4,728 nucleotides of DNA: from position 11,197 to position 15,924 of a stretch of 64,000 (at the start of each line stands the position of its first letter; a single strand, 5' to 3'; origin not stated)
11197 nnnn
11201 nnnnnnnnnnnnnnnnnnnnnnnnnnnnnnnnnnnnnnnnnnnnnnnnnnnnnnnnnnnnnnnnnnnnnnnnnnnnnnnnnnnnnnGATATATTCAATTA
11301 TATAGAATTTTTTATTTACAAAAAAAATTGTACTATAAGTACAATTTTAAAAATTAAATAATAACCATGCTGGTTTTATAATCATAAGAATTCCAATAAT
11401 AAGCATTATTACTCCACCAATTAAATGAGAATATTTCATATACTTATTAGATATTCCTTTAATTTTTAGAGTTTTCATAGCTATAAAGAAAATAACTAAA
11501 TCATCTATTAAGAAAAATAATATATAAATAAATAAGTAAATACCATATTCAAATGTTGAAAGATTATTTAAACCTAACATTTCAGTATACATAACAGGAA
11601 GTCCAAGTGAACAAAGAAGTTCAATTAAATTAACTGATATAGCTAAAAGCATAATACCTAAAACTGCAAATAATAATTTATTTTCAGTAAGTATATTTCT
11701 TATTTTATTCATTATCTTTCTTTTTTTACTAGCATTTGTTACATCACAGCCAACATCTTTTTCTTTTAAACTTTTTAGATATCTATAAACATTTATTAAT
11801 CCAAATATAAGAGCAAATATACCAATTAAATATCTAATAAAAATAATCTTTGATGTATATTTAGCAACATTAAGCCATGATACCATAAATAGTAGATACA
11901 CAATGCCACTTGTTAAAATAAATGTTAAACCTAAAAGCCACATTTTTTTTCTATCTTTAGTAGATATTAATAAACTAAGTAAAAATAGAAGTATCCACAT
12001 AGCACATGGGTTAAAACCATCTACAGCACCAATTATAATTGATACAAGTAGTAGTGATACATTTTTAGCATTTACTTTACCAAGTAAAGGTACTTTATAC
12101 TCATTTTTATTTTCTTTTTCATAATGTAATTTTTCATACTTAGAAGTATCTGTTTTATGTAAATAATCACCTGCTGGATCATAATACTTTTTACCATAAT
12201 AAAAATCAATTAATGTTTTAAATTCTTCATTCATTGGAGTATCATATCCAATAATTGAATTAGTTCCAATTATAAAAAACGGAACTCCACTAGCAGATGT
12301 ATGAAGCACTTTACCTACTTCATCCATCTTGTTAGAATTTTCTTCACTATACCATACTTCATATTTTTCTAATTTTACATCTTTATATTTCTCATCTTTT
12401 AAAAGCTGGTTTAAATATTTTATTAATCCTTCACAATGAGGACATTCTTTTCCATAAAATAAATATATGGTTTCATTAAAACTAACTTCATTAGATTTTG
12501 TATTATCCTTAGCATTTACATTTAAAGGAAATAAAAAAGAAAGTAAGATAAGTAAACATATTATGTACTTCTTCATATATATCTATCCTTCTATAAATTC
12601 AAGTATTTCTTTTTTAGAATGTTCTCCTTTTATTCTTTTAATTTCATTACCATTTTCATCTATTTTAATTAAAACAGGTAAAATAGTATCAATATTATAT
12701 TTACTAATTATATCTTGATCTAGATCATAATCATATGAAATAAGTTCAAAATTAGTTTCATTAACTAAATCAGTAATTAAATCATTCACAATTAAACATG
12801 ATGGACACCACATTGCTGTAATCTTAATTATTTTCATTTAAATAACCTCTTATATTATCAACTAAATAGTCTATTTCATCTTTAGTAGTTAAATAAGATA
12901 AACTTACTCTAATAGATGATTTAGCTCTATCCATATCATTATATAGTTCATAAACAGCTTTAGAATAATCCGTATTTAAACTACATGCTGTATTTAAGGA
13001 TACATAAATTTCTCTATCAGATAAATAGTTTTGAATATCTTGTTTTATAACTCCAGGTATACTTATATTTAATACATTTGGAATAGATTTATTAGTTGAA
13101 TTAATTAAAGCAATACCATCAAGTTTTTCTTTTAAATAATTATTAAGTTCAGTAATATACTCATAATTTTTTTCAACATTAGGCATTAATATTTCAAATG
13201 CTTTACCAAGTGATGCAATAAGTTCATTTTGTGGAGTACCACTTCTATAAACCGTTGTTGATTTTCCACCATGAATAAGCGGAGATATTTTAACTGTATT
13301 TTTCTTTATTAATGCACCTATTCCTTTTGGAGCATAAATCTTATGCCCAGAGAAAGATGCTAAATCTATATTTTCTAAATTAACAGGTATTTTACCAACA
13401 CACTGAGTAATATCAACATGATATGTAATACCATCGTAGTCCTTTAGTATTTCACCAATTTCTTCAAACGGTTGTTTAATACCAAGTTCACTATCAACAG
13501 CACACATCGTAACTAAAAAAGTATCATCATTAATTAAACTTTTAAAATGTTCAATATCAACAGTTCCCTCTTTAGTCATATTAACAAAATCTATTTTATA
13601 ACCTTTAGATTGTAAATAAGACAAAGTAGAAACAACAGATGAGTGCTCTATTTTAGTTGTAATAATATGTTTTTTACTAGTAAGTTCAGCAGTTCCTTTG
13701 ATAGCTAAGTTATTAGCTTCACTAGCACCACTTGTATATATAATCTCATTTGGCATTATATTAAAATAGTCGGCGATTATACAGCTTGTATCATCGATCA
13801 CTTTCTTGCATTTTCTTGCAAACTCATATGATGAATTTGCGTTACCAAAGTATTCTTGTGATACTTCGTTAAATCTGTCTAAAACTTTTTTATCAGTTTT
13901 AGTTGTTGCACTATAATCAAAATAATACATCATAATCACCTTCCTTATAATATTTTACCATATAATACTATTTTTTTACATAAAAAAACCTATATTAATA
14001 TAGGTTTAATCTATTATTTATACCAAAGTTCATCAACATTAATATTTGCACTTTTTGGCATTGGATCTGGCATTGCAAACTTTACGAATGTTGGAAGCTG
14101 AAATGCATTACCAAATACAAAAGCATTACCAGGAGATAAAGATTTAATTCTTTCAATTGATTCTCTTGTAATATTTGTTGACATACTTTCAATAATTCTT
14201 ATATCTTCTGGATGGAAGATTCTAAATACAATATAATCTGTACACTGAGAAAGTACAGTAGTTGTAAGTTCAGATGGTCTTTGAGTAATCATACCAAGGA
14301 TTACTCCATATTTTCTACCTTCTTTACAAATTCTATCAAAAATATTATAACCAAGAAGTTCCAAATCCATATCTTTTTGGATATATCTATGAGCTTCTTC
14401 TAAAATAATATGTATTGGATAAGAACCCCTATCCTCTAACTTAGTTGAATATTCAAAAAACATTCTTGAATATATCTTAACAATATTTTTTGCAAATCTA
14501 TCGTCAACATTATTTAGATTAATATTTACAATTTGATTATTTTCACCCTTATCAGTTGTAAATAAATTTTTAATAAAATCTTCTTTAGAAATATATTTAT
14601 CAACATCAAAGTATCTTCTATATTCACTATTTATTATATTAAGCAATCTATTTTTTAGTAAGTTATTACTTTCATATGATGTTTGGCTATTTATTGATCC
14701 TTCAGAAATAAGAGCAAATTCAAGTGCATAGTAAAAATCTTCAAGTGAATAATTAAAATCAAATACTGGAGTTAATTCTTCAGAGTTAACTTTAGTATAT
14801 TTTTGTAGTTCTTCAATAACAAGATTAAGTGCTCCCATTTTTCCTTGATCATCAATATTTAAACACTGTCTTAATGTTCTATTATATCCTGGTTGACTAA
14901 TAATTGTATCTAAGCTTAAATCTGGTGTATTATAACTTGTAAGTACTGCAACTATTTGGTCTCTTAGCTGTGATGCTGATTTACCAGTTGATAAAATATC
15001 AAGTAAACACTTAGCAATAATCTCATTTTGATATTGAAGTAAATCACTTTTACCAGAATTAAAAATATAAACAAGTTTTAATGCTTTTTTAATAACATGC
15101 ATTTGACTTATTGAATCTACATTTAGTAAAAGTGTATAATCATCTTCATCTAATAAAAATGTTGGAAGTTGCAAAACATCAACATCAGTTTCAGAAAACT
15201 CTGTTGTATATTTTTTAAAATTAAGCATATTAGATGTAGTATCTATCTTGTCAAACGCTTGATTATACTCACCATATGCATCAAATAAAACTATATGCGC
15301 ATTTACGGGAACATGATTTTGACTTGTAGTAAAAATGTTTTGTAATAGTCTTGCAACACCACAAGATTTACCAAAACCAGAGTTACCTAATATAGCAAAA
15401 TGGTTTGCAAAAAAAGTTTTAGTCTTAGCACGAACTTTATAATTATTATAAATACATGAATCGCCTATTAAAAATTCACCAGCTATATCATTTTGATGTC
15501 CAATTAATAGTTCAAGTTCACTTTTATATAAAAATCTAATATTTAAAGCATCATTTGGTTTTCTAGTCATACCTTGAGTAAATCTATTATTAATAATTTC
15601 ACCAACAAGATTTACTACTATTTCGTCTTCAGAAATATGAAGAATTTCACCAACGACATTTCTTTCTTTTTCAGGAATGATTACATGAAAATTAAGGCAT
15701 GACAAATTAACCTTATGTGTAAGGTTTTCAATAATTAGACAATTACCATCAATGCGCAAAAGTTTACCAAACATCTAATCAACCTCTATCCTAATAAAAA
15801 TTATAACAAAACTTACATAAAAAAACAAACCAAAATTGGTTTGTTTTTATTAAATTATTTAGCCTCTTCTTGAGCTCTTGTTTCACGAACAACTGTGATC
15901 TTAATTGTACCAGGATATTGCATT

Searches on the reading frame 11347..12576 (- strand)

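Call 4: search_protein_families(library=pfam, proteins=[window:11347-12576:-], max_evalue=0.1)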
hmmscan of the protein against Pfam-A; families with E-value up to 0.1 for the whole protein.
window:11347-12576:- (409 aa): 1 family
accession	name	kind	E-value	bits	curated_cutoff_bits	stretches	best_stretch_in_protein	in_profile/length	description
PF13098.12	Thioredoxin_2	-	0.039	14.7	27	1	36-101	8-79/104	Thioredoxin-like domain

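Call 26: search_protein_families(library=ncbifam, proteins=[window:11347-12576:-], max_evalue=0.01)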
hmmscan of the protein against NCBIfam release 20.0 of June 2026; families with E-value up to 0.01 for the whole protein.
window:11347-12576:- (409 aa): 1 family
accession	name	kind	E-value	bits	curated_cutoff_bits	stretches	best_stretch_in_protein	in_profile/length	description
TIGR02196.1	GlrX_YruB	hypoth_equivalog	0.00014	22.3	88.55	1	39-113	4-66/74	glutaredoxin-like protein, YruB-family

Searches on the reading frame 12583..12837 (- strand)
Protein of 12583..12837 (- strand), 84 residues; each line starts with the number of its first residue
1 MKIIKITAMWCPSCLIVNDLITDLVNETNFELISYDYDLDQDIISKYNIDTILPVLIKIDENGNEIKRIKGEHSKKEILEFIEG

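Call 76: search_protein_families(library=pfam, proteins=[window:12583-12837:-], max_evalue=0.01)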
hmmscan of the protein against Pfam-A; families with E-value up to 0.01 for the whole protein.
window:12583-12837:- (84 aa): 3 families
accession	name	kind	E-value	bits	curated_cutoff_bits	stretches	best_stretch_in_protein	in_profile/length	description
PF00085.26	Thioredoxin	-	3.2e-08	33.9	23.5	1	3-83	22-102/103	Thioredoxin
PF14595.12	Thioredoxin_9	-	2e-05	24.9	25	1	2-67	44-112/129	Thioredoxin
PF13192.12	Thioredoxin_3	-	0.0092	16.4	24.8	0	4-81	3-74/76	Thioredoxin domain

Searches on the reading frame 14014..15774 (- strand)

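Call 26: search_protein_families(library=ncbifam, proteins=[window:14014-15774:-], max_evalue=0.01)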
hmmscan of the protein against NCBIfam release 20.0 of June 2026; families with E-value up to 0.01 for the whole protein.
window:14014-15774:- (586 aa): 6 families
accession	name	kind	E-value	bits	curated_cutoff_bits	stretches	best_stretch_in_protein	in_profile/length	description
NF042943.1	HerA_antiphage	equivalog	8.4e-48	163.3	800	2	398-580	380-563/566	anti-phage-associated helicase HerA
NF042944.1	HerA_antiphage_2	equivalog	8.3e-42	143.7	850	2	357-585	318-561/576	anti-phage-associated helicase HerA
NF040937.1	HerA_Thermprot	equivalog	7.6e-33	113.6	800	2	374-568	275-463/487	DNA double-strand break repair helicase HerA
NF040819.1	helicase_HerA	equivalog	4.2e-28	98.2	970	2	450-566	400-514/561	DNA double-strand break repair helicase HerA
NF033849.1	ser_rich_anae_1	subfamily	9.9e-14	49.7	650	1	432-528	993-1099/1163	serine-rich protein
NF053655.1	CedD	equivalog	3.4e-12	45.8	600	1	375-565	351-524/527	DNA-translocating ATPase CedD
